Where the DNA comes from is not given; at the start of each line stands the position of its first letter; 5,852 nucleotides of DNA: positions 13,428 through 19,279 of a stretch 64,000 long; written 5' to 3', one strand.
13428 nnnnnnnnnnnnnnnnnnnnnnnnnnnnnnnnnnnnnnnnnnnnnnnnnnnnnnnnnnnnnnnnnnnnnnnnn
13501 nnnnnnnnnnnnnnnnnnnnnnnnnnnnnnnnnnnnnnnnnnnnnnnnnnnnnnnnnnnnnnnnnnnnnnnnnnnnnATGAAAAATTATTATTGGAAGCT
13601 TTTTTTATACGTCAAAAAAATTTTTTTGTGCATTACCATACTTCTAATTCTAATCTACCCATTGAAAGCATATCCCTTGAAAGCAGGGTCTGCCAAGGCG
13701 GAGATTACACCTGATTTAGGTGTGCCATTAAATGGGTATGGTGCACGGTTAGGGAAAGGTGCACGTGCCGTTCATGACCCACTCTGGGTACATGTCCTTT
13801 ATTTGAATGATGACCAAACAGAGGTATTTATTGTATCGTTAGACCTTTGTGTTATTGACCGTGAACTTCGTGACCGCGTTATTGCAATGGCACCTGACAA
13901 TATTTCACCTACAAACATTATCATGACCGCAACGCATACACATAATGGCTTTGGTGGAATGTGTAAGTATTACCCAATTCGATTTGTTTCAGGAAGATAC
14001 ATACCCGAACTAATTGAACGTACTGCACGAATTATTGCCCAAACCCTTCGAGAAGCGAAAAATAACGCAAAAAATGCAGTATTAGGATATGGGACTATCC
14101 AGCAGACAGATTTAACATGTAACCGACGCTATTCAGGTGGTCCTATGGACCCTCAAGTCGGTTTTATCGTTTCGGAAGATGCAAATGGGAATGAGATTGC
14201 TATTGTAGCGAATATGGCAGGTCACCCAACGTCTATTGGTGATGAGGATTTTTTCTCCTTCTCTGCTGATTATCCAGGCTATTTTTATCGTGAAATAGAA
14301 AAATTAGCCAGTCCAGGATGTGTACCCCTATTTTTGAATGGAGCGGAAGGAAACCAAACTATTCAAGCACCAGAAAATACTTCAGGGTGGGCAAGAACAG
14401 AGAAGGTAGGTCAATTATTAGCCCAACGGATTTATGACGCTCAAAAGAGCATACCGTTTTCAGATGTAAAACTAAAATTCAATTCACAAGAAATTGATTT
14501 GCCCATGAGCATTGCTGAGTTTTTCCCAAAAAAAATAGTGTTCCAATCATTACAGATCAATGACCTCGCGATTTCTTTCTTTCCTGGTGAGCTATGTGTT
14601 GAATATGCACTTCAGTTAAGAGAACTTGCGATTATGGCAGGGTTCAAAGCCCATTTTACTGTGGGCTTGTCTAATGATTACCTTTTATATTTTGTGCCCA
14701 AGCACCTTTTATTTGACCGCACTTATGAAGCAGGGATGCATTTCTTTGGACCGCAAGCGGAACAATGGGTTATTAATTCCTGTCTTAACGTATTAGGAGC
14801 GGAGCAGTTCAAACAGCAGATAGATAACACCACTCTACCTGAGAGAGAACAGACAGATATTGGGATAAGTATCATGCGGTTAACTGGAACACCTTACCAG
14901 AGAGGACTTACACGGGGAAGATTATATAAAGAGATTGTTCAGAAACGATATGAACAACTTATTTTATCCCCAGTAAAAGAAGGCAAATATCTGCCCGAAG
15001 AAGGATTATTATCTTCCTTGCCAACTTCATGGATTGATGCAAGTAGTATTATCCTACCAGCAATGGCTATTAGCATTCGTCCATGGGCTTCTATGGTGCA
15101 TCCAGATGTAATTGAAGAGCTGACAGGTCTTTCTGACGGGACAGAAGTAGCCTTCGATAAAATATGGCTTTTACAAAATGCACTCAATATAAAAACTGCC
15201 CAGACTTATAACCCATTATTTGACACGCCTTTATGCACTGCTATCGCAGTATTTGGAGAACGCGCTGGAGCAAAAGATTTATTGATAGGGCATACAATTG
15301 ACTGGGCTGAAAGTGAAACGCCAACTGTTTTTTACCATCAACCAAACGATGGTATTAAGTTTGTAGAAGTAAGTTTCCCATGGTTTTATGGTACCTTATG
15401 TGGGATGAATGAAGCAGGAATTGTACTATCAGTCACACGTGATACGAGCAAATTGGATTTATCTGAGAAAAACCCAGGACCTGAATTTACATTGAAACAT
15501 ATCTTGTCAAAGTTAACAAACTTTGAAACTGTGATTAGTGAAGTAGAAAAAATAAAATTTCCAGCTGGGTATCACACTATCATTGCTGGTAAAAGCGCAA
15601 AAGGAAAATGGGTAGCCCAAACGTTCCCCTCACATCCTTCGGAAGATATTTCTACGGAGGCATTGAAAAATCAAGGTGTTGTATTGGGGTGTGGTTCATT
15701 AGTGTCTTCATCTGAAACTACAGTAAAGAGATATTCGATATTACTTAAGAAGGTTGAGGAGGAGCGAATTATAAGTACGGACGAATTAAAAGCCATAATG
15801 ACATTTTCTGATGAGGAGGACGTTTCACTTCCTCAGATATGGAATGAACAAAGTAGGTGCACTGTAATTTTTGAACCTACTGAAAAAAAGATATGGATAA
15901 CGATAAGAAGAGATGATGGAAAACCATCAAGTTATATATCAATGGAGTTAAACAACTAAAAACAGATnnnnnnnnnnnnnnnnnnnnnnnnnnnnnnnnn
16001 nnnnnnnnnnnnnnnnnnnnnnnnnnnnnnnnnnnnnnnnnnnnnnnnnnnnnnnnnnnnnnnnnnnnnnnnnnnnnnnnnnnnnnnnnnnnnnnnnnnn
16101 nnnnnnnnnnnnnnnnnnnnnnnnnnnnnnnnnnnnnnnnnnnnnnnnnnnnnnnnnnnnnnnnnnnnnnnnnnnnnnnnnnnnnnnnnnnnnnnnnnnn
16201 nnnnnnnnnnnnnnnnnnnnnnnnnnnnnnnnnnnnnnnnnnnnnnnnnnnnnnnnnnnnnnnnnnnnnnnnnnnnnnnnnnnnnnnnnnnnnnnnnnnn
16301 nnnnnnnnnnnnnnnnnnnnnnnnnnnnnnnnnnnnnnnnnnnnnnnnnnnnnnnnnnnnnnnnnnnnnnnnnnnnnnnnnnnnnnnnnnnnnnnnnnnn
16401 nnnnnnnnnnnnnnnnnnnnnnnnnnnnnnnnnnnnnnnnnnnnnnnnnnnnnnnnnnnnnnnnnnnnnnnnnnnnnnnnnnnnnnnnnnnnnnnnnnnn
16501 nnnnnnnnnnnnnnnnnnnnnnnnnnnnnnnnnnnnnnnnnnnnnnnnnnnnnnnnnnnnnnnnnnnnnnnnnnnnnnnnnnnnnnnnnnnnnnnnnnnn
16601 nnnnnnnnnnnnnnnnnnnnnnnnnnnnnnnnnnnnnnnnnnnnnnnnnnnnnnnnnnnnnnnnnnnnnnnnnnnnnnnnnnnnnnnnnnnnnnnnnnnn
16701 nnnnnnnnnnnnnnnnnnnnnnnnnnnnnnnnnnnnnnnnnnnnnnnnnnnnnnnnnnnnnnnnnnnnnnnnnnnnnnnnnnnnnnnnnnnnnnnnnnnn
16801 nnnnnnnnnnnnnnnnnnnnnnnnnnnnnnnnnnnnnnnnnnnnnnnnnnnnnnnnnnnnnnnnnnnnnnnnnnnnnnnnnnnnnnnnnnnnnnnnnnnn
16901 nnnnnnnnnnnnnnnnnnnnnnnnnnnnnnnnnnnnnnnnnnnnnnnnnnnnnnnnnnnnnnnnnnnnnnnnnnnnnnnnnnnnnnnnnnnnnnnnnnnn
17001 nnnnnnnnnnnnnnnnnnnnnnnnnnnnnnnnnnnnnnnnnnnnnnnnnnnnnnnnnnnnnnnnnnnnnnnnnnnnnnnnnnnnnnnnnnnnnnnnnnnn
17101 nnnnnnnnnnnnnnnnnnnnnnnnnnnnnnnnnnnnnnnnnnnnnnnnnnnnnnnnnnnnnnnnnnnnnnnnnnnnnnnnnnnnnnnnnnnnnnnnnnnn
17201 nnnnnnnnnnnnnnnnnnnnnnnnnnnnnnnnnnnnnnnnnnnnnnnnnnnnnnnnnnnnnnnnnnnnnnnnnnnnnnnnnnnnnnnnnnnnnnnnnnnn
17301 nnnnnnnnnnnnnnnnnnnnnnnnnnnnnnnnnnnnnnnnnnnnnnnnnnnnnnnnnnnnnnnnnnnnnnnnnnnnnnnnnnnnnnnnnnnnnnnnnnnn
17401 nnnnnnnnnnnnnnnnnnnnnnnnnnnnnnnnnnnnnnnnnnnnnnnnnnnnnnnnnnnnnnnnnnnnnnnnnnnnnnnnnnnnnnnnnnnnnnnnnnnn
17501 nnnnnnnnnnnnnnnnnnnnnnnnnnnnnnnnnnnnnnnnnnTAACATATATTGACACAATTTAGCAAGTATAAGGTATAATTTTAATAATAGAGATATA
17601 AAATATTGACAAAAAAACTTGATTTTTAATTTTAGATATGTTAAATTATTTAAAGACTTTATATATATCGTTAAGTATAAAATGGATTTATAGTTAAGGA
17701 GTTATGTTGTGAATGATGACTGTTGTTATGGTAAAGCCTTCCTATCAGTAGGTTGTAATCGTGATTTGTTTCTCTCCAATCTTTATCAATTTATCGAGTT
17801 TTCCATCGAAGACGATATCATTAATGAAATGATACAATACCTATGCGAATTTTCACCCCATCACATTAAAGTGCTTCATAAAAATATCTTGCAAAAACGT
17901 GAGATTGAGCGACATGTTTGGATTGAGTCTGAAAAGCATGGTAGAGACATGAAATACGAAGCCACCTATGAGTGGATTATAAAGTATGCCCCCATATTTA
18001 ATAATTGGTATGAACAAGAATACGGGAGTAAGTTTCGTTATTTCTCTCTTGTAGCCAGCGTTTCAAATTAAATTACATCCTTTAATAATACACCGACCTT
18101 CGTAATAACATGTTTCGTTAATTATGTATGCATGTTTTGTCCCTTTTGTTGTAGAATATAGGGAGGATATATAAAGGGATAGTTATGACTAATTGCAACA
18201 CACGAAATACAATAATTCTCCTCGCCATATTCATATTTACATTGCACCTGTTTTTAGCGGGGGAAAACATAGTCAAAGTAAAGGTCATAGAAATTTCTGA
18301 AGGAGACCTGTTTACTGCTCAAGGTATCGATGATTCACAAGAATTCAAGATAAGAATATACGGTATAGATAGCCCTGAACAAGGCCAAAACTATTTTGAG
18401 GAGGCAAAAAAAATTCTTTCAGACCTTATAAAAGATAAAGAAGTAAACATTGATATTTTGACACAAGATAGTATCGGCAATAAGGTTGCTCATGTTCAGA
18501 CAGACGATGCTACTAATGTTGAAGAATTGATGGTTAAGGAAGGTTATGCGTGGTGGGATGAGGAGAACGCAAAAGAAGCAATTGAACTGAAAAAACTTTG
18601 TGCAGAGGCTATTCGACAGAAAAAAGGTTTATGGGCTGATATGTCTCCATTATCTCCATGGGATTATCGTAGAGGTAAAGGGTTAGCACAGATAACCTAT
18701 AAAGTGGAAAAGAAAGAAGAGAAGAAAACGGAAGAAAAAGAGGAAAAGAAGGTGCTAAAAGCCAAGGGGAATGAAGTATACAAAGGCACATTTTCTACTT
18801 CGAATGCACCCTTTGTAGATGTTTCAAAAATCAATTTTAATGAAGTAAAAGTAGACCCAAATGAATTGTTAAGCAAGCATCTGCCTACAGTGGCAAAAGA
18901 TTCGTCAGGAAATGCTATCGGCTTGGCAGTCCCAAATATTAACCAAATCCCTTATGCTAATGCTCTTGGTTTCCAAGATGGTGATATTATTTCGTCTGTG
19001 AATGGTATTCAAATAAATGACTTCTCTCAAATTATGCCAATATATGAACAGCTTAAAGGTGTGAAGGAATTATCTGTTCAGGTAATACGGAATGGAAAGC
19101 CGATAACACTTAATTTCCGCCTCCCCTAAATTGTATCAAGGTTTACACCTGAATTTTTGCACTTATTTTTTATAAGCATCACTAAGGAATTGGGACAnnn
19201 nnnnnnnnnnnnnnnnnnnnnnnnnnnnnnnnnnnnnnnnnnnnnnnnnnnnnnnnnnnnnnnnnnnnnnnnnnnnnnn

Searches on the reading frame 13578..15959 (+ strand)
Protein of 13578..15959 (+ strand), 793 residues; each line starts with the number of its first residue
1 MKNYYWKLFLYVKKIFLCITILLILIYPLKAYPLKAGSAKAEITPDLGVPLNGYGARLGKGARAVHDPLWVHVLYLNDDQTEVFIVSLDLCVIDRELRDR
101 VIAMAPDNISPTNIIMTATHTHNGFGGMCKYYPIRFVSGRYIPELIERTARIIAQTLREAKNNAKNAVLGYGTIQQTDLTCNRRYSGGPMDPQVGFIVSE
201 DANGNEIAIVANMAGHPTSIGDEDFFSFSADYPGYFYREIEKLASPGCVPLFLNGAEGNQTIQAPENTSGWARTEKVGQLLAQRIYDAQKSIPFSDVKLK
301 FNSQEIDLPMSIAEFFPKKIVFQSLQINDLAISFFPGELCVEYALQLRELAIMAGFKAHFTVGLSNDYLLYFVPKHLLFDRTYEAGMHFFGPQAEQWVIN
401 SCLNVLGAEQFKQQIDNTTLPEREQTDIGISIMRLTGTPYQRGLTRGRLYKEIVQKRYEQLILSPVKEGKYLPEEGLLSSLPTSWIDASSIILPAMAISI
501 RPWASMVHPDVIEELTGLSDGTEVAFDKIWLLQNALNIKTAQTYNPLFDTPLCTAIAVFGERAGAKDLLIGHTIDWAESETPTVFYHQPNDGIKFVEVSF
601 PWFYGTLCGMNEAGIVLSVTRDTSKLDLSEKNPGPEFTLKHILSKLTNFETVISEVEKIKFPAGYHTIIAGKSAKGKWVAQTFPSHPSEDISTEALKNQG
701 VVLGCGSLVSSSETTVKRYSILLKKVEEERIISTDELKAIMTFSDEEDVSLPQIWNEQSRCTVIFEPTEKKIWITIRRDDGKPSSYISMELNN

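Call 46: search_protein_families(library=pfam, proteins=[window:13578-15959:+], max_evalue=0.001)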
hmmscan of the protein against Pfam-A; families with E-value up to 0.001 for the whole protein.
window:13578-15959:+ (793 aa): 2 families
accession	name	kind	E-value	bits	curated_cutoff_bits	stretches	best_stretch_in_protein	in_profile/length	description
PF04734.18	Ceramidase_alk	-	2.9e-15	56.4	32.1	1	36-184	3-157/509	Neutral/alkaline non-lysosomal ceramidase, N-terminal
PF03417.21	AAT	-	3.4e-05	24.1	23.2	1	566-777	5-221/225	Acyl-coenzyme A:6-aminopenicillanic acid acyl-transferase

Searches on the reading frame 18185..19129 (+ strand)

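Call 46: search_protein_families(library=pfam, proteins=[window:18185-19129:+], max_evalue=0.001)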
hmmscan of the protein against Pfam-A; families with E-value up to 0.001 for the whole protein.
window:18185-19129:+ (314 aa): 2 families
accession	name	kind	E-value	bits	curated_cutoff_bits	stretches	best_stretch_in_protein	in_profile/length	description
PF00565.23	SNase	-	6.6e-19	68.8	21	1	55-152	1-107/107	Staphylococcal nuclease homologue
PF13180.12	PDZ_2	-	2.5e-07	31.3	27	1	242-310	12-77/80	PDZ domain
